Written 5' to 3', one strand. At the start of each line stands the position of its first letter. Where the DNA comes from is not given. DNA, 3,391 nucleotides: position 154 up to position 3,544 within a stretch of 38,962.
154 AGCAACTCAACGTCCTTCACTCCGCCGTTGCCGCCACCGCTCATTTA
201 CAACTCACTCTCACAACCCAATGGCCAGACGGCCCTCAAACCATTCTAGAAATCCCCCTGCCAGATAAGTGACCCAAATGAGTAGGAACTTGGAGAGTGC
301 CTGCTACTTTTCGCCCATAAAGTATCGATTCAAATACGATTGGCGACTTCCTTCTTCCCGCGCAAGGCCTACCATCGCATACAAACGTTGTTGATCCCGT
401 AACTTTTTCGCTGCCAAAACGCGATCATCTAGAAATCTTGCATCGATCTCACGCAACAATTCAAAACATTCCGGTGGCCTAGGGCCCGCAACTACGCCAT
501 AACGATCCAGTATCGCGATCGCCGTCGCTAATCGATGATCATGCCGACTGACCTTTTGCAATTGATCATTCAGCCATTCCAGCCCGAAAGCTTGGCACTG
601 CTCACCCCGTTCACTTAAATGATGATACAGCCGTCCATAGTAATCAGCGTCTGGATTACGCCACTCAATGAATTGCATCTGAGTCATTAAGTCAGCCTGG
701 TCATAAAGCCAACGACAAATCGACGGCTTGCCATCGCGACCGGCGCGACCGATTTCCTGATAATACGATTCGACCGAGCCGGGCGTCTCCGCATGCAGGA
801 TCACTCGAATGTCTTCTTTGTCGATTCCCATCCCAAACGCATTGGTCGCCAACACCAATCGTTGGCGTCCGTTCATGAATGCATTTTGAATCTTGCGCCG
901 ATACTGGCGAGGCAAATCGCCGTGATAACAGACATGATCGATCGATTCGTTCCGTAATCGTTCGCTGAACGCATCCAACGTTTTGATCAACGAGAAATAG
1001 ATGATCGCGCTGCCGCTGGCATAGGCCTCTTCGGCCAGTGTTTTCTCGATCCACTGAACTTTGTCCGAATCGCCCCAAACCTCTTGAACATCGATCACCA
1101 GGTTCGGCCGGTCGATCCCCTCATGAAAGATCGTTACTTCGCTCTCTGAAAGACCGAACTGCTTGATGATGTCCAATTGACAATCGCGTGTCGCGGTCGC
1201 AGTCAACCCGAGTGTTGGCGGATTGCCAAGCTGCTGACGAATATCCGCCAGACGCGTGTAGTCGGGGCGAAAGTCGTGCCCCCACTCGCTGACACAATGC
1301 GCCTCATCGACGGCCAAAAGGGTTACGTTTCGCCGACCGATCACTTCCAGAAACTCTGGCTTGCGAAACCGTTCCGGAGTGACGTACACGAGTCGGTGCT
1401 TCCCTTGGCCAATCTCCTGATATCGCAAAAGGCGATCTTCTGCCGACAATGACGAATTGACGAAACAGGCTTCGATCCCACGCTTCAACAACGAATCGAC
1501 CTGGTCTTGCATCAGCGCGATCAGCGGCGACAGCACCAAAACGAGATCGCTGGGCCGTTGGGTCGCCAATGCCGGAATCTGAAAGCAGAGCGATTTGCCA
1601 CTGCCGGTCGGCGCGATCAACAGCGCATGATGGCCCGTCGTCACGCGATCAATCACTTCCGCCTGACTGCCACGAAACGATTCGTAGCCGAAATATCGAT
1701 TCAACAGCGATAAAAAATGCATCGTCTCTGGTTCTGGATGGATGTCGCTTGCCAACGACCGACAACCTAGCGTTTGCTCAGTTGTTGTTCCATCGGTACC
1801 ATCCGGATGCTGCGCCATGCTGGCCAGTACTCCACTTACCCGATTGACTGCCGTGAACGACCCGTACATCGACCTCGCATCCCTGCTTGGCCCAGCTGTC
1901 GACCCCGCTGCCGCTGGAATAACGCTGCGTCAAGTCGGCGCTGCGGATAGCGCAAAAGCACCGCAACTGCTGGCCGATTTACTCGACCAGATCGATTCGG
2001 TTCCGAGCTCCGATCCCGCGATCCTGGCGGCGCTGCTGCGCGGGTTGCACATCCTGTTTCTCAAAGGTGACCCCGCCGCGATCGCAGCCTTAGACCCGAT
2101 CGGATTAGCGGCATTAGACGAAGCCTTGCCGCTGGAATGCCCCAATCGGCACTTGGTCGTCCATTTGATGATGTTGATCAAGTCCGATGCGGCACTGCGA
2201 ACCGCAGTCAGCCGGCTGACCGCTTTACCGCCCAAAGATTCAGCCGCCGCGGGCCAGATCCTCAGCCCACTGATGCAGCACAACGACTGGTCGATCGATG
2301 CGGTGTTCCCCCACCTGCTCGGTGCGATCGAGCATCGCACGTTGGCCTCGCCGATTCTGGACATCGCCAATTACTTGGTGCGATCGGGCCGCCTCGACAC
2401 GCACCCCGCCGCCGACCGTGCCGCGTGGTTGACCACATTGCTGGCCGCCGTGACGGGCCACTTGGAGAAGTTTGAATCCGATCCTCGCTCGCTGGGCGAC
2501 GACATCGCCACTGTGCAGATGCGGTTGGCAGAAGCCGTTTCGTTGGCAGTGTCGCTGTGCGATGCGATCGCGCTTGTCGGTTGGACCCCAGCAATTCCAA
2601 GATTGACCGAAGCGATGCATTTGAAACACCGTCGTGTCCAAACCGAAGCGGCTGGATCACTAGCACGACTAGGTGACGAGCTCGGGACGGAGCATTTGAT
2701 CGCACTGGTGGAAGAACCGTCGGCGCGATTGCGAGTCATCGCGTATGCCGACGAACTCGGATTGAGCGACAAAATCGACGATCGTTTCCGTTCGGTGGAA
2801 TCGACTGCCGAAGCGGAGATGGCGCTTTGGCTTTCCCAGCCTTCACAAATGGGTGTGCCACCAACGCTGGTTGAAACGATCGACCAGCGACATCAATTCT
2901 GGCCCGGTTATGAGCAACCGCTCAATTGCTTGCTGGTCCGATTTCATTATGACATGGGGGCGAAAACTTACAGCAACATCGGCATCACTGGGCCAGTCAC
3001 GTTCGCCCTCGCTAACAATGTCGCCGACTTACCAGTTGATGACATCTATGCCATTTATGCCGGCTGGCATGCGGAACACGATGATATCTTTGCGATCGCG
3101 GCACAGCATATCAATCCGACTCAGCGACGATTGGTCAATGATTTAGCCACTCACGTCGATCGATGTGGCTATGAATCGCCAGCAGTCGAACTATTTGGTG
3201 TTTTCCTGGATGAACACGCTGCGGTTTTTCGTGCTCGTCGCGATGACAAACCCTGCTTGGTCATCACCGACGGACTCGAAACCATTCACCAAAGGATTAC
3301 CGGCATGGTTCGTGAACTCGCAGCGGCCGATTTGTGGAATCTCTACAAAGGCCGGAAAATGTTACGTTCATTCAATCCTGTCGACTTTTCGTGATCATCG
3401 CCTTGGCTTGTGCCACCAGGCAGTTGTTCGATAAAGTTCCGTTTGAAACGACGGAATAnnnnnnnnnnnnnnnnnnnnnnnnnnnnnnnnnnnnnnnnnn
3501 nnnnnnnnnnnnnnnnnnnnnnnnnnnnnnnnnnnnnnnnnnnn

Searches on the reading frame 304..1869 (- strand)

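Call 11: search_protein_families(library=pfam, proteins=[window:304-1869:-], max_evalue=1)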
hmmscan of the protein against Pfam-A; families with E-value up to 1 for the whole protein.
window:304-1869:- (521 aa): 6 families
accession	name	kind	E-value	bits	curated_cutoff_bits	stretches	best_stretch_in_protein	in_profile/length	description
PF00270.35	DEAD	-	2.4e-28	99.4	26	1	68-230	3-164/167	DEAD/DEAH box helicase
PF00271.37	Helicase_C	-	1.2e-22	80.7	23.5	1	270-380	2-110/110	Helicase conserved C-terminal domain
PF04851.21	ResIII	-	5.2e-08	33.4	22.5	1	65-227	4-163/164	Type III restriction enzyme, res subunit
PF13401.12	AAA_22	-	0.0027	18.5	27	1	80-194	6-97/130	AAA domain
PF22590.2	Cas3-like_C_2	-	0.0096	16.6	27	1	289-379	6-104/106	CRISPR-associated nuclease/helicase Cas3, C-terminal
PF02534.20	T4SS-DNA_transf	-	0.016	14.5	20.1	1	75-104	44-69/468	Type IV secretory system Conjugative DNA transfer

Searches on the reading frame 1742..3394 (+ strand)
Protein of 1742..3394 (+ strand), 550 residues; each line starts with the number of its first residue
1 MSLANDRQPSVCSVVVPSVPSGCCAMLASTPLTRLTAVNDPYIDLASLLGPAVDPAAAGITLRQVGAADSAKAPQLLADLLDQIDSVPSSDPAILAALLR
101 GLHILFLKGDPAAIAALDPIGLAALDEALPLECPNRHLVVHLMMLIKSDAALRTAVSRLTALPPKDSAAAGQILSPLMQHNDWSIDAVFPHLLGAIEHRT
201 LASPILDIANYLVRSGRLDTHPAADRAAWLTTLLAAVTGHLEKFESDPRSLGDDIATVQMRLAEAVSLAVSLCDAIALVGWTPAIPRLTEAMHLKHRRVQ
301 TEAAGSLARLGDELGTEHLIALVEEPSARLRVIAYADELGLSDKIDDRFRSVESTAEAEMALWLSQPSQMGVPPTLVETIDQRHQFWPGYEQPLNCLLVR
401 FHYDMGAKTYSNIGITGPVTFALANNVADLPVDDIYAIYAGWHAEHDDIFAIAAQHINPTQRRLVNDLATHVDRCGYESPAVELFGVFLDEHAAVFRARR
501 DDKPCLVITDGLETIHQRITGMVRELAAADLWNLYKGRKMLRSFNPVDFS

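Call 3: search_protein_families(library=pfam, proteins=[window:1742-3394:+], max_evalue=0.01)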
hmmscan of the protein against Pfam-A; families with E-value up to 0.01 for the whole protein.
window:1742-3394:+ (550 aa): 1 family
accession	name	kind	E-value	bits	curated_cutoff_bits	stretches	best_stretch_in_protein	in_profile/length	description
PF13646.12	HEAT_2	-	0.00081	20.1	27.7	1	273-332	21-80/88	HEAT repeats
